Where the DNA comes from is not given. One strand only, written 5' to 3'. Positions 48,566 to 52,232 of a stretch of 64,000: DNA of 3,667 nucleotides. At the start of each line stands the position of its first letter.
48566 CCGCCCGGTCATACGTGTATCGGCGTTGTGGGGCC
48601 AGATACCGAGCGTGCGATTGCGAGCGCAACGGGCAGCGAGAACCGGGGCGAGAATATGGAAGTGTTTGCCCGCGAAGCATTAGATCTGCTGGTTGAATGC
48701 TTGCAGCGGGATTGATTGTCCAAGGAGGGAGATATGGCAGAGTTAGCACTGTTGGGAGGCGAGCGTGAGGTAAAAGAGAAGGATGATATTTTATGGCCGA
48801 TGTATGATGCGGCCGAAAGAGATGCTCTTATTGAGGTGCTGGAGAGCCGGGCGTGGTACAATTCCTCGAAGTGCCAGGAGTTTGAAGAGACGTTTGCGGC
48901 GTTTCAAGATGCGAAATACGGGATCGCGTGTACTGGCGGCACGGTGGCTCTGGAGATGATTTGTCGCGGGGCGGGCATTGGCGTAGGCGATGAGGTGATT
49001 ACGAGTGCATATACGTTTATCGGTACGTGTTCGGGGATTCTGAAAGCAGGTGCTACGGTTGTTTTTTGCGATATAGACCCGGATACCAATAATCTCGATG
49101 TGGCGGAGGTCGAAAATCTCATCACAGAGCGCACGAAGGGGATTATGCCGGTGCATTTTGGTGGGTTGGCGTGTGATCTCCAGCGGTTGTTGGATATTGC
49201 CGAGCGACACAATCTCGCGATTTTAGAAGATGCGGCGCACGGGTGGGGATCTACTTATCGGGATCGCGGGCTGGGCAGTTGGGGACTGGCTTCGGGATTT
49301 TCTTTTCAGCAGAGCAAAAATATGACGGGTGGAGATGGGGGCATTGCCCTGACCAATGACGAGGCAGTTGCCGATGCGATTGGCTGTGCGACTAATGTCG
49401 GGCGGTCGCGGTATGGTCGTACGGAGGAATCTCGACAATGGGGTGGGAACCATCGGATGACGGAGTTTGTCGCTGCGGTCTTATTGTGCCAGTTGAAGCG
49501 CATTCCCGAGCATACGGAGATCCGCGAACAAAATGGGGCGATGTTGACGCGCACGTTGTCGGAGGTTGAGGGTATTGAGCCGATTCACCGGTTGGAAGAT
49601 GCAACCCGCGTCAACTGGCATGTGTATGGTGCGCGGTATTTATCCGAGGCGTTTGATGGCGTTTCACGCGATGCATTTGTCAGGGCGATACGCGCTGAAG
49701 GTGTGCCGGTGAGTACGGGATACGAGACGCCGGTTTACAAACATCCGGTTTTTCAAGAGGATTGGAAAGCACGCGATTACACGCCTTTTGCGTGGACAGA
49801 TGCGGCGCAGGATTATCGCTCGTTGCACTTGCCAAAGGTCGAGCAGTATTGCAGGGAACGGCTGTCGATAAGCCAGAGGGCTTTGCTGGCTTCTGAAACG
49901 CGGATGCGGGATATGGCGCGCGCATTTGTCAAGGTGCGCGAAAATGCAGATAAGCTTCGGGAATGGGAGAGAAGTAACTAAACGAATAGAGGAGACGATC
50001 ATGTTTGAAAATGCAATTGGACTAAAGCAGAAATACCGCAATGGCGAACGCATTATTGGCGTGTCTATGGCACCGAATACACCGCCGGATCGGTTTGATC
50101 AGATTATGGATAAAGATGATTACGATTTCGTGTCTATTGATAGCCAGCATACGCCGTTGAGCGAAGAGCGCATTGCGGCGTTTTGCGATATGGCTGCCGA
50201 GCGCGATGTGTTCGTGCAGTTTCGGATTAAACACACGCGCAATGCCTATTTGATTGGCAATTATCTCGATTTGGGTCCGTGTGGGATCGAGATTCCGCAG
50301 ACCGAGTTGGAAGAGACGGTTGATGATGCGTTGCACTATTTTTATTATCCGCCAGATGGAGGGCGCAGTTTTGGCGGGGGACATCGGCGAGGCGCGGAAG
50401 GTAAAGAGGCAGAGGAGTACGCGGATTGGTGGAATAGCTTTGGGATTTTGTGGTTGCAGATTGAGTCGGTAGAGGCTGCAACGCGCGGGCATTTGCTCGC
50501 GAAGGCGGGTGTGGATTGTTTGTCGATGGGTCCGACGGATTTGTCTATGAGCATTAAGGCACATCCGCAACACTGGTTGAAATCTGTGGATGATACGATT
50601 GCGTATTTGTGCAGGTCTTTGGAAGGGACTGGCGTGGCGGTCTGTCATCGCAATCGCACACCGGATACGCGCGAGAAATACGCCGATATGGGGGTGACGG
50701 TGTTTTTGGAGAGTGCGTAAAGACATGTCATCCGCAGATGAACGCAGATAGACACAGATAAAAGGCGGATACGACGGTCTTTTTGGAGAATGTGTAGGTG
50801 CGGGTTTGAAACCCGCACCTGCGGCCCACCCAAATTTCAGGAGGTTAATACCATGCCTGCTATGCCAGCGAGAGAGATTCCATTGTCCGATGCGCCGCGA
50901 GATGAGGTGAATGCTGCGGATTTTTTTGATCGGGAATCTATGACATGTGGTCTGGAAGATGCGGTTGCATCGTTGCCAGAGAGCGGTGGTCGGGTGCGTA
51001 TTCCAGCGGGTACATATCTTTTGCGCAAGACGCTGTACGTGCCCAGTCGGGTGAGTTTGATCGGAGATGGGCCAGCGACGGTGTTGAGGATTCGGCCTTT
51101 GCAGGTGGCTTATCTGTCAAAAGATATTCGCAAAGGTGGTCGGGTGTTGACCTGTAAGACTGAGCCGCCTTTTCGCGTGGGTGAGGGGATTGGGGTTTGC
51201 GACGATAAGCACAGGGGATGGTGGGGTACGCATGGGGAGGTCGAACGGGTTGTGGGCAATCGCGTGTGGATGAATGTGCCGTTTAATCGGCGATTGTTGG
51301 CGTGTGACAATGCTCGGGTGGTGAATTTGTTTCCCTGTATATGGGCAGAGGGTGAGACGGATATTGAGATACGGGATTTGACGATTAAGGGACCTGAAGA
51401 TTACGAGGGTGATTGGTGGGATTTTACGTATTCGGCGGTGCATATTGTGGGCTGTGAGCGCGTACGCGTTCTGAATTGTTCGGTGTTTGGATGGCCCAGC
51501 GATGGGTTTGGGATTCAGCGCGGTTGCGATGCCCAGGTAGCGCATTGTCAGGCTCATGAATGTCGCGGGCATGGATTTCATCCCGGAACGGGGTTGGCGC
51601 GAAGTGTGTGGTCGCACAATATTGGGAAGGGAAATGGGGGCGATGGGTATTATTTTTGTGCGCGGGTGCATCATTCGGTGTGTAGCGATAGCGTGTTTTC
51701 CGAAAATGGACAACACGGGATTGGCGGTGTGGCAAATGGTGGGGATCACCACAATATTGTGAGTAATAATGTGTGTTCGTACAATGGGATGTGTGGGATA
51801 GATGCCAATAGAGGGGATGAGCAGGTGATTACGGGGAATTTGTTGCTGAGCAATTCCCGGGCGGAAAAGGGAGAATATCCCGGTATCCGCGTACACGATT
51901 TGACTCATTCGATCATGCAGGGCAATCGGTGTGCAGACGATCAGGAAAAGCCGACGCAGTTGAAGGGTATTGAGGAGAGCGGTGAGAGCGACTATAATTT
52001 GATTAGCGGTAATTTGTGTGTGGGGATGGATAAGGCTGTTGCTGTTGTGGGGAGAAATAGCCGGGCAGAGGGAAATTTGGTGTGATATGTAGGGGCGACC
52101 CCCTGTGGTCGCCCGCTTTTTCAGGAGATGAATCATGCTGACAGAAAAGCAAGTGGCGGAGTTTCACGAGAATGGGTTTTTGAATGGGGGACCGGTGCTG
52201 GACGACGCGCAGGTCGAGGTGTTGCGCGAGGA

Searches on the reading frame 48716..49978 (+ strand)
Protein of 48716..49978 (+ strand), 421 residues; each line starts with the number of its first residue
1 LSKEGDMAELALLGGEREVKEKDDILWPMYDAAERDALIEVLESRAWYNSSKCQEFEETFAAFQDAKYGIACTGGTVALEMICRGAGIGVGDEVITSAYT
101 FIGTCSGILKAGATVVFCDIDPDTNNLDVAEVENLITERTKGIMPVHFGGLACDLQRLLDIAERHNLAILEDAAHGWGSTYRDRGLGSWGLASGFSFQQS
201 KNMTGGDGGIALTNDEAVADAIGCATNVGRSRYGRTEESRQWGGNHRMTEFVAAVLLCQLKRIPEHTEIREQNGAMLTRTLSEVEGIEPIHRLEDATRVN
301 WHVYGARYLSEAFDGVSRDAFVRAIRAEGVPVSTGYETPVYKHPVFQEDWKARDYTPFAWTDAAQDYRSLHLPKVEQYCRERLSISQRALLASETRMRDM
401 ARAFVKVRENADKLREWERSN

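Call 7: search_protein_families(library=pfam, proteins=[window:48716-49978:+], max_evalue=0.001)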
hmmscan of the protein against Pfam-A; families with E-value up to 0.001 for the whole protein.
window:48716-49978:+ (421 aa): 3 families
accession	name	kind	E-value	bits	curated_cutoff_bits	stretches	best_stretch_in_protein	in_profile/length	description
PF01041.23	DegT_DnrJ_EryC1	-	2.3e-90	303.8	19.8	1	31-374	4-343/360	DegT/DnrJ/EryC1/StrS aminotransferase family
PF00155.27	Aminotran_1_2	-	7e-06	25.9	19.7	1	44-178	32-191/361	Aminotransferase class I and II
PF01212.27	Beta_elim_lyase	-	0.00032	20.6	27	0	49-287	30-271/288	Beta-eliminating lyase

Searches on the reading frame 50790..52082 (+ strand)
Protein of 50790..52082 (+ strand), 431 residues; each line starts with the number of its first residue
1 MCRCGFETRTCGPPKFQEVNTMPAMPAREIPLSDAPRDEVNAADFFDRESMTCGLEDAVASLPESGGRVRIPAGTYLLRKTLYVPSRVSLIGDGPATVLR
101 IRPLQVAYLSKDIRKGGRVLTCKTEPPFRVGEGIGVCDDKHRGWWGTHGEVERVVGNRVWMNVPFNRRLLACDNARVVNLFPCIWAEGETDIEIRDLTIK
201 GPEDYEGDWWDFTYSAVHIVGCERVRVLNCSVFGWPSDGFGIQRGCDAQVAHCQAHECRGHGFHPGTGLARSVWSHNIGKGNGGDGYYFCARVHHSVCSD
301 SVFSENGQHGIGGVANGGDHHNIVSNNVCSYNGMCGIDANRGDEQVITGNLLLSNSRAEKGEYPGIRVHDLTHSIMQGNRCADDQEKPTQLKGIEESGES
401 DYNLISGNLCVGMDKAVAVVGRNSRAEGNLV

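Call 7: search_protein_families(library=pfam, proteins=[window:50790-52082:+], max_evalue=0.001)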
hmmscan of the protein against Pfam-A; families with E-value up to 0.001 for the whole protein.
window:50790-52082:+ (431 aa): 3 families
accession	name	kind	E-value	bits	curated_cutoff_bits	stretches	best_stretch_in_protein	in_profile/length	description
PF13229.12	Beta_helix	-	9.4e-15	55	25.9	2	183-346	2-151/158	Right handed beta helix region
PF05048.19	NosD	-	1.3e-05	25.2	23.6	0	272-356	71-150/212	Periplasmic copper-binding protein (NosD)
PF12708.12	Pect-lyase_RHGA_epim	-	9.2e-05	22.8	27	0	60-96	28-65/213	Rhamnogalacturonase A/epimerase, pectate lyase-like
